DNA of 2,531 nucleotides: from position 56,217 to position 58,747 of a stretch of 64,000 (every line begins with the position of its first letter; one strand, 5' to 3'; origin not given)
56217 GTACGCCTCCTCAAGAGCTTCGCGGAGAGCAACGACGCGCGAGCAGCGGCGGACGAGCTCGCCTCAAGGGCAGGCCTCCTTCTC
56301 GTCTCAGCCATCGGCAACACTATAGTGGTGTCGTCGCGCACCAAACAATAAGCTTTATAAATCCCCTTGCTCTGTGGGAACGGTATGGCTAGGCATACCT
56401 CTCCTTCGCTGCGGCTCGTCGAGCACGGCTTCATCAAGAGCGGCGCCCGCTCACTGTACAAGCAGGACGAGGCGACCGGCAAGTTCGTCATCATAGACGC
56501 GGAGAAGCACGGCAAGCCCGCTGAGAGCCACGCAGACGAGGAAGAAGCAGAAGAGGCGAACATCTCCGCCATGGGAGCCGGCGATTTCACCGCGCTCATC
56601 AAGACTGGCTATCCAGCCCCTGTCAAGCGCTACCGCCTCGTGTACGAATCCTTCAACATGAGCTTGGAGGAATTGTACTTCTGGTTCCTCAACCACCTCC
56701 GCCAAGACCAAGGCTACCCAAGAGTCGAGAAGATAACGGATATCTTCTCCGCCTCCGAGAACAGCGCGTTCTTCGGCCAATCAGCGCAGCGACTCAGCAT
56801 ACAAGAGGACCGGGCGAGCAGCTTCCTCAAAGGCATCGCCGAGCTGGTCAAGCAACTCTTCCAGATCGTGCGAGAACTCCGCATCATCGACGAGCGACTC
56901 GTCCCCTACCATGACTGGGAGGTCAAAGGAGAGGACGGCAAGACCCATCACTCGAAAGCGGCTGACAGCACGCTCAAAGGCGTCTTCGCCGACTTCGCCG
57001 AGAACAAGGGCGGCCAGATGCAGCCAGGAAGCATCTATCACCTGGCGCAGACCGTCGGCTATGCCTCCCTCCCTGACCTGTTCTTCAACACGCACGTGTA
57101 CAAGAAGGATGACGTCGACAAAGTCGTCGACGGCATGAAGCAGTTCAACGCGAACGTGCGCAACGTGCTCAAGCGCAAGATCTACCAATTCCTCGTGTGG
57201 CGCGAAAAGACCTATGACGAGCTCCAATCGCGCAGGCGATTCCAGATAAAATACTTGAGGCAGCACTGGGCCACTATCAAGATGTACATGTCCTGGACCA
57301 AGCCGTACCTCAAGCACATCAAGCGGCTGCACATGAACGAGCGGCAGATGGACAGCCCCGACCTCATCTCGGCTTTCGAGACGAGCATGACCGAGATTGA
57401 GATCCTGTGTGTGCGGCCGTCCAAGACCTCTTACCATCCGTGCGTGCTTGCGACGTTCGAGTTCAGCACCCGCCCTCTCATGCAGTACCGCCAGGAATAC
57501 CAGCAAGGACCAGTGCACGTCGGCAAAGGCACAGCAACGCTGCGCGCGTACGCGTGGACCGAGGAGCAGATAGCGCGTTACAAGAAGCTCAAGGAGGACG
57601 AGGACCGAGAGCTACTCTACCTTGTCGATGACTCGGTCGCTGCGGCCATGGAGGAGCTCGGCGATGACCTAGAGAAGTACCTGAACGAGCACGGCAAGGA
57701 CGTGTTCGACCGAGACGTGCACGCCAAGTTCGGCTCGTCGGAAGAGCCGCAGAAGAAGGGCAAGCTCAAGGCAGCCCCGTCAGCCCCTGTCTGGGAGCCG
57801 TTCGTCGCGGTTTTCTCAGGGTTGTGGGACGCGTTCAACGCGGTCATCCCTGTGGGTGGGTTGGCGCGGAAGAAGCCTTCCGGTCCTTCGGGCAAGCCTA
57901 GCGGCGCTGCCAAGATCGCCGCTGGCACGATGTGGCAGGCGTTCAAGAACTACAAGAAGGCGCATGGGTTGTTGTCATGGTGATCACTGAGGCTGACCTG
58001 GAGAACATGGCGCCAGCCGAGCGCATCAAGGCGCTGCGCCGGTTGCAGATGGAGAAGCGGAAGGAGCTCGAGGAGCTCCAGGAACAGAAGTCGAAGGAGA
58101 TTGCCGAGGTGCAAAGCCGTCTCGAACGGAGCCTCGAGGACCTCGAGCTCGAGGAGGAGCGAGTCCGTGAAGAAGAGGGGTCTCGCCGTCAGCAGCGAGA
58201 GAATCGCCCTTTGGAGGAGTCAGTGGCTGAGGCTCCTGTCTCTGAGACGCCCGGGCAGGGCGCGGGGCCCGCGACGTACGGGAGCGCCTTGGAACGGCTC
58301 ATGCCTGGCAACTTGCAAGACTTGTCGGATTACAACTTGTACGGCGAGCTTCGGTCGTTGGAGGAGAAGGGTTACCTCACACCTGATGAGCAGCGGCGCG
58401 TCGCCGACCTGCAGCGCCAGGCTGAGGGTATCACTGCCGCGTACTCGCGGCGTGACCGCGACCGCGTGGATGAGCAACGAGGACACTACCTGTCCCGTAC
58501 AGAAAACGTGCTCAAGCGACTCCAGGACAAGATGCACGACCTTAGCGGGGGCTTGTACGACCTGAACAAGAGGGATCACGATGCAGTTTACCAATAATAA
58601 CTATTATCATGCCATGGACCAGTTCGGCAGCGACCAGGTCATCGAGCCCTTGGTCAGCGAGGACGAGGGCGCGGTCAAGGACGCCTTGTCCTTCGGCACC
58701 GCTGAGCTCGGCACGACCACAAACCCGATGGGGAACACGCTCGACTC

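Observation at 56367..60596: Overlapping three-gene operon of unknown function ending in a TIM-barrel (xylose-isomerase/endonuclease-IV-like) protein with a roughly 330-aa coiled-coil insertion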

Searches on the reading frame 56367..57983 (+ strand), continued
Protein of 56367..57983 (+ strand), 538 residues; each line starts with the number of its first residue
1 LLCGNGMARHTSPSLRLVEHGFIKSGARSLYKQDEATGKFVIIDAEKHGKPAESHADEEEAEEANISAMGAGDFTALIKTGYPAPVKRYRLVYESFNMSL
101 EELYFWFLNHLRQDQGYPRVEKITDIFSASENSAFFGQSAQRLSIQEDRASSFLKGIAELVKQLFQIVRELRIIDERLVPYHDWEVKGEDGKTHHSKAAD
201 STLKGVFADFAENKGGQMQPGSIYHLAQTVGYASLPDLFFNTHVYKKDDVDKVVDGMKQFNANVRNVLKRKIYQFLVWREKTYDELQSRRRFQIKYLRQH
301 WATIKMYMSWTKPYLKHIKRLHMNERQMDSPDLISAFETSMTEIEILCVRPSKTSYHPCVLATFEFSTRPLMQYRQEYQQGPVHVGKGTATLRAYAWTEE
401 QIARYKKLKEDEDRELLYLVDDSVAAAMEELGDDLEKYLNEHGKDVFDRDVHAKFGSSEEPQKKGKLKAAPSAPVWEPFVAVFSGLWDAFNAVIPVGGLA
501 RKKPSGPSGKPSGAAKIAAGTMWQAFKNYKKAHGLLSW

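Call 65: search_protein_families(library=pfam, alignment_id=A2, max_evalue=5)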
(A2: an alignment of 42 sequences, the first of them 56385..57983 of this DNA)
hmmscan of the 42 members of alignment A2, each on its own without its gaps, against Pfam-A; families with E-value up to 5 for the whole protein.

A. member 1, window:56385-57983:+ (532 aa): 1 family
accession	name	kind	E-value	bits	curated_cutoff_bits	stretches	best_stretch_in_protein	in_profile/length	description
PF03374.19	ANT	-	0.13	13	25.3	1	118-200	14-98/108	Phage antirepressor protein KilAC domain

B. families by the number of members that match (of 42 scanned): 24 families
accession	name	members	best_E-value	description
PF03374.19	ANT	3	0.00098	Phage antirepressor protein KilAC domain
PF11212.13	DUF2999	3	0.049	Protein of unknown function (DUF2999)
PF15039.11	DUF4530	3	0.095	Domain of unknown function (DUF4530)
PF17562.7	Styelin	1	0.0071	Styelin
PF07741.18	BRF1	1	0.0088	Brf1-like TBP-binding domain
PF03234.19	CDC37_N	1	0.024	Cdc37 N terminal kinase binding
PF19025.5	DUF5751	1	0.031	Family of unknown function (DUF5751)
PF12998.12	ING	1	0.048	Inhibitor of growth proteins N-terminal histone-binding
PF00924.24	MS_channel_2nd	1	0.065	Mechanosensitive ion channel, beta-domain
PF15654.11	Tox-WTIP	1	0.069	Toxin with a conserved tryptophan and TIP tripeptide motif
PF05046.19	Img2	1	0.074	Mitochondrial large subunit ribosomal protein (Img2)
PF11491.13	DUF3213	1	0.13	Protein of unknown function (DUF3213)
PF25317.1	SAM_SMF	1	0.16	SMF/DprA SAM domain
PF12559.13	Inhibitor_I10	1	0.16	Serine endopeptidase inhibitors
PF01464.25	SLT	1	0.17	Transglycosylase SLT domain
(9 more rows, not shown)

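Call 71: find_related_loci(query=A2, collection=viral_contigs, flank=5000)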
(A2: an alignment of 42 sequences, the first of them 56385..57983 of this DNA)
Query A2 (532 aa) in viral_contigs; peptide patterns used: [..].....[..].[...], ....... (x = any residue, [..] = any of these).
88 stretches matched a pattern, but none encodes a relative of the query by tblastn (E <= 1e-3).

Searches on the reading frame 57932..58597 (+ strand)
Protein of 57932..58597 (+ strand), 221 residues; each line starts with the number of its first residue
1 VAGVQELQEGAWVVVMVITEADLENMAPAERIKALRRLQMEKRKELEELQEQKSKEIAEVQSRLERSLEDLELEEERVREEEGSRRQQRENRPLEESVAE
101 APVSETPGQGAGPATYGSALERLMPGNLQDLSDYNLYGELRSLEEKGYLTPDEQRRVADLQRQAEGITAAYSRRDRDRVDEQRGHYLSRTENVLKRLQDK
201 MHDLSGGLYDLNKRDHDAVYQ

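Call 3: search_protein_families(library=pfam, proteins=[window:57932-58597:+], max_evalue=0.1)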
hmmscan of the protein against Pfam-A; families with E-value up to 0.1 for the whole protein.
window:57932-58597:+ (221 aa): 1 family
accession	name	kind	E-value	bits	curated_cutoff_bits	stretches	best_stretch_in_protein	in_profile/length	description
PF04687.17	Microvir_H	-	0.0086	15.9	22.7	1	29-66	131-168/310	Microvirus H protein (pilot protein)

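Call 4: search_protein_families(library=ncbifam, proteins=[window:57932-58597:+], max_evalue=0.1)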
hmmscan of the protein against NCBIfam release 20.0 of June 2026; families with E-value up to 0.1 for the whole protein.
window:57932-58597:+ (221 aa): 1 family
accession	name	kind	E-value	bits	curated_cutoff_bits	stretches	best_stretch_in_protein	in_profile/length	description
NF058560.1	FblAmlydTptrFapF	equivalog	0.016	14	700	1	39-121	19-98/420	fibril amyloid transporter FapF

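Call 10: find_homologous_proteins(query=window:57932-58597:+)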
Query window:57932-58597:+ (221 aa): 11 proteins with E <= 0.001 among 1062 candidates.
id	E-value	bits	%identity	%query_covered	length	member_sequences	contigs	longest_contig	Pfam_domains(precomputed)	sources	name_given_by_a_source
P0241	8.8e-122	422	100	93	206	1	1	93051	-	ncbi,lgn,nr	ncbi:hypothetical protein JXA12_01150 [Candidatus Woesearchaeota archaeon]|nr:hypothetical protein [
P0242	5.7e-50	188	57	93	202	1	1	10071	-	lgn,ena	-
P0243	4.9e-49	185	53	93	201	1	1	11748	-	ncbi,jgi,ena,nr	ncbi:hypothetical protein KY327_03680 [Candidatus Woesearchaeota archaeon]|nr:hypothetical protein [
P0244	1.0e-48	184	52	93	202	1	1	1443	-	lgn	-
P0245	1.3e-48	184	53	93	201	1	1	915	-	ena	-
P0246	3.7e-47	179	52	93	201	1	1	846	-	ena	-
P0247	7.3e-47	178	52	93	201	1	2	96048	-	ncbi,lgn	ncbi:MAG: hypothetical protein ACLFO2_01675 [Candidatus Woesearchaeota archaeon]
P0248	1.2e-42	164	50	91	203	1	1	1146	-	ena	-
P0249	1.1e-39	154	49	91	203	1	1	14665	-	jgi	jgi:hypothetical protein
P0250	2.3e-37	147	44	90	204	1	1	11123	-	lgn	-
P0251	1.1e-32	132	42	86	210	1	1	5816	-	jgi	-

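Call 29: search_protein_families(library=phrogs, proteins=[window:57977-58597:+], max_evalue=0.1)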
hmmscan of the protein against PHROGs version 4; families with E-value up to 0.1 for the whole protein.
window:57977-58597:+ (206 aa): 3 families
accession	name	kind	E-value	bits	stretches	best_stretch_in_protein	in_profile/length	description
phrog_1471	-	tail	0.0073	16.6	1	12-51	145-184/327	pilot protein for DNA ejection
phrog_10171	-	unknown function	0.031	15.8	1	14-103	27-119/129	-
phrog_77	-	DNA, RNA and nucleotide metabolism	0.049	13.1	1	8-189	453-610/967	SbcC-like subunit of palindrome specific endonuclease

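Call 30: search_protein_families(library=padloc, proteins=[window:57977-58597:+], max_evalue=0.1)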
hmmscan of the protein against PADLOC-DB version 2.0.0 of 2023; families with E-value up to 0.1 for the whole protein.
window:57977-58597:+ (206 aa): 1 family
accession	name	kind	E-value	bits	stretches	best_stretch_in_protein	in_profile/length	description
PDLC03859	LmuB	-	0.033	11.4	1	27-182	281-486/611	-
